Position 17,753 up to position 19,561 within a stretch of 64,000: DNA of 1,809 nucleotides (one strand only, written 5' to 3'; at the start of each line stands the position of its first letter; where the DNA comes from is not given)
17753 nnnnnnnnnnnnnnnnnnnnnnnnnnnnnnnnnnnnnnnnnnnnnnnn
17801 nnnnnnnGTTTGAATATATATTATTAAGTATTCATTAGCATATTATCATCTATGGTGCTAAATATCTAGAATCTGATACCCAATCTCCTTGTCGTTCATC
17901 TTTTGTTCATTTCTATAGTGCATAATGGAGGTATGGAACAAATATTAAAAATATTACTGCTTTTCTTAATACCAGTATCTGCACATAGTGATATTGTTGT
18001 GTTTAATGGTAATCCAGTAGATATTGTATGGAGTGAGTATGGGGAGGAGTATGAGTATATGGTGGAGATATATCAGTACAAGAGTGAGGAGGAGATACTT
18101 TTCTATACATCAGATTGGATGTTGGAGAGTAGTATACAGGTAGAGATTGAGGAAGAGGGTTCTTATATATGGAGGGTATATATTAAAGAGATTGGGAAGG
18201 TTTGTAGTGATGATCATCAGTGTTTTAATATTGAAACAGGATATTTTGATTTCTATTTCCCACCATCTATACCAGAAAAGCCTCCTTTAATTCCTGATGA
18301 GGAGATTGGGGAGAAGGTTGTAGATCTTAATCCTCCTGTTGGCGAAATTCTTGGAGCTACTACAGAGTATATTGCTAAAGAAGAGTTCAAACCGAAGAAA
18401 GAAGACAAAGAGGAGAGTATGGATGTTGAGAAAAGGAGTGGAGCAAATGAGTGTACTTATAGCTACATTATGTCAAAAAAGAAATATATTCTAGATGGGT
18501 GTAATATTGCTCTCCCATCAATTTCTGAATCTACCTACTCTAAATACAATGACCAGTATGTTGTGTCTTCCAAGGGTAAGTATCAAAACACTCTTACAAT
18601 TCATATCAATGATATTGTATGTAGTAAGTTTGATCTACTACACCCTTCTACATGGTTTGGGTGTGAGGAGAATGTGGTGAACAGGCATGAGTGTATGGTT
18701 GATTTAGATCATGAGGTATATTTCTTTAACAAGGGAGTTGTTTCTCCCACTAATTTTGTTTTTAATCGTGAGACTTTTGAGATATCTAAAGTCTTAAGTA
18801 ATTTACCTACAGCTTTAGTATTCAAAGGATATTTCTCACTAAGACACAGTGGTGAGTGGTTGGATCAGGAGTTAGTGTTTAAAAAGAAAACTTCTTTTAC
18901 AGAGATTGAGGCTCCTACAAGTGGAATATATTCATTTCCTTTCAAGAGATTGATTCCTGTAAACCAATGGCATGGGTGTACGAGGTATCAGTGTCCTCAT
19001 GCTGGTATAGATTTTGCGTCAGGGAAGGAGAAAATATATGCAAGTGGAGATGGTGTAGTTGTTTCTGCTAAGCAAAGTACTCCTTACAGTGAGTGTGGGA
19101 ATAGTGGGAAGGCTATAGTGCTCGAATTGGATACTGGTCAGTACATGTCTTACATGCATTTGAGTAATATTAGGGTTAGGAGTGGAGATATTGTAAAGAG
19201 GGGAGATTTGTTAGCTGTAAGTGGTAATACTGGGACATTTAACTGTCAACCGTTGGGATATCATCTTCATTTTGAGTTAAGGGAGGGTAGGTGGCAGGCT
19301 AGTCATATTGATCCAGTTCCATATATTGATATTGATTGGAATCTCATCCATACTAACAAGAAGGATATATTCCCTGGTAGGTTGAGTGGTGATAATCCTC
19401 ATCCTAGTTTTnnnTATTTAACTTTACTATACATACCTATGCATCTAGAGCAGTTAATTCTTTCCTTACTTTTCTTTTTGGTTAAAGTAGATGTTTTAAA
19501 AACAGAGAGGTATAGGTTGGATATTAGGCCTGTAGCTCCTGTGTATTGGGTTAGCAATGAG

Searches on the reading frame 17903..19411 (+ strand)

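Call 16: search_protein_families(library=pfam, proteins=[window:17903-19411:+], max_evalue=0.00001)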
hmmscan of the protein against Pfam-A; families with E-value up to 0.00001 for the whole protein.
window:17903-19411:+ (503 aa): 1 family
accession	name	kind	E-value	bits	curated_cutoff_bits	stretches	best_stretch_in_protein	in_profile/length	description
PF01551.29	Peptidase_M23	-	2.6e-20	72.9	28.7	1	365-469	2-94/96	Peptidase family M23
